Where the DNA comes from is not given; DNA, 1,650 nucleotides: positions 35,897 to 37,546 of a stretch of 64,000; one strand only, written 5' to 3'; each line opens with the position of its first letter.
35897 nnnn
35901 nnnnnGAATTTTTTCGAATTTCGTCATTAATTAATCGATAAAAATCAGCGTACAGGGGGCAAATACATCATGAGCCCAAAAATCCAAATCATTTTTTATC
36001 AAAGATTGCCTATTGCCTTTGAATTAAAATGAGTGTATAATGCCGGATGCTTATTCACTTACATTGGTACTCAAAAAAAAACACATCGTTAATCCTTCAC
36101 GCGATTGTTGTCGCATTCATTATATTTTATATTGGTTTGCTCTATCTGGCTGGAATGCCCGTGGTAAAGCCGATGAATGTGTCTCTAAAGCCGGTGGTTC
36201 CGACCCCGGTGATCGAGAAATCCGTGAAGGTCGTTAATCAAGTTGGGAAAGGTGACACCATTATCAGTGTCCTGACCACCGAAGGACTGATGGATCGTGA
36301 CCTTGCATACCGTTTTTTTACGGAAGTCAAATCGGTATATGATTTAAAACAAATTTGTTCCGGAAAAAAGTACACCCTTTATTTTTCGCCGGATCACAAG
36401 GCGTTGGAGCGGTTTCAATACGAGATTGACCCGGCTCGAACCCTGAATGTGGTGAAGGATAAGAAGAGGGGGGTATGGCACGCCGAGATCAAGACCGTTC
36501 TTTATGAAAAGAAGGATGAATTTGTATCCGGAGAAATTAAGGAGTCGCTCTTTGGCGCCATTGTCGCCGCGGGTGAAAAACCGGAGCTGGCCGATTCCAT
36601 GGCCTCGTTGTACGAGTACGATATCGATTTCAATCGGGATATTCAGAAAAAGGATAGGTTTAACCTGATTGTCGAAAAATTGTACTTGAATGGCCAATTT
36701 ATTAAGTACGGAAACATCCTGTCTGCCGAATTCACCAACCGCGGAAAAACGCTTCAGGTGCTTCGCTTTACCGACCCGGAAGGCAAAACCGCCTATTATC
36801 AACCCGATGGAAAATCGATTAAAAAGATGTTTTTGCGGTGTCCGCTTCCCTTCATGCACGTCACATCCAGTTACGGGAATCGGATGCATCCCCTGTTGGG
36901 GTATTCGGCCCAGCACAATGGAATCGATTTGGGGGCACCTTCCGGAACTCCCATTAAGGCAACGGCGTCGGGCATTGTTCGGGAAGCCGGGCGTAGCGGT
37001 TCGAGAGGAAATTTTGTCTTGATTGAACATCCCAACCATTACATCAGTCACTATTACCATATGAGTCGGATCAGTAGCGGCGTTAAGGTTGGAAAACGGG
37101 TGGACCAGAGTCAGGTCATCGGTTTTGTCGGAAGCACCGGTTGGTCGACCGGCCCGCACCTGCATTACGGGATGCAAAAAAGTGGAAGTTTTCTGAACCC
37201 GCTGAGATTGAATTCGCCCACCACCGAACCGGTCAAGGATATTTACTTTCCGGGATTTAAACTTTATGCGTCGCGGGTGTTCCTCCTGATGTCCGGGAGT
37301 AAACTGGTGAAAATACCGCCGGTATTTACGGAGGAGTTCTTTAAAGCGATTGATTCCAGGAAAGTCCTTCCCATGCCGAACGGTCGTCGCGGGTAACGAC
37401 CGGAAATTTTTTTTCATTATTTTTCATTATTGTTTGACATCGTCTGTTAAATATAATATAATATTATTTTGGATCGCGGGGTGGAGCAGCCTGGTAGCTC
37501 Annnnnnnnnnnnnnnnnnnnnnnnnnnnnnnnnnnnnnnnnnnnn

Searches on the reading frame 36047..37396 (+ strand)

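Call 60: search_protein_families(library=pfam, proteins=[window:36047-37396:+], max_evalue=0.001)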
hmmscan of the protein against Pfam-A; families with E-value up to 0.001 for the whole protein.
window:36047-37396:+ (449 aa): 2 families
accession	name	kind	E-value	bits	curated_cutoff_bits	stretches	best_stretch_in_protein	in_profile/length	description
PF01551.29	Peptidase_M23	-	2.3e-31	108.3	28.7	1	289-385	2-96/96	Peptidase family M23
PF19425.4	Csd3_N2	-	3.4e-05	24.2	27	1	156-268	5-111/122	Csd3 second domain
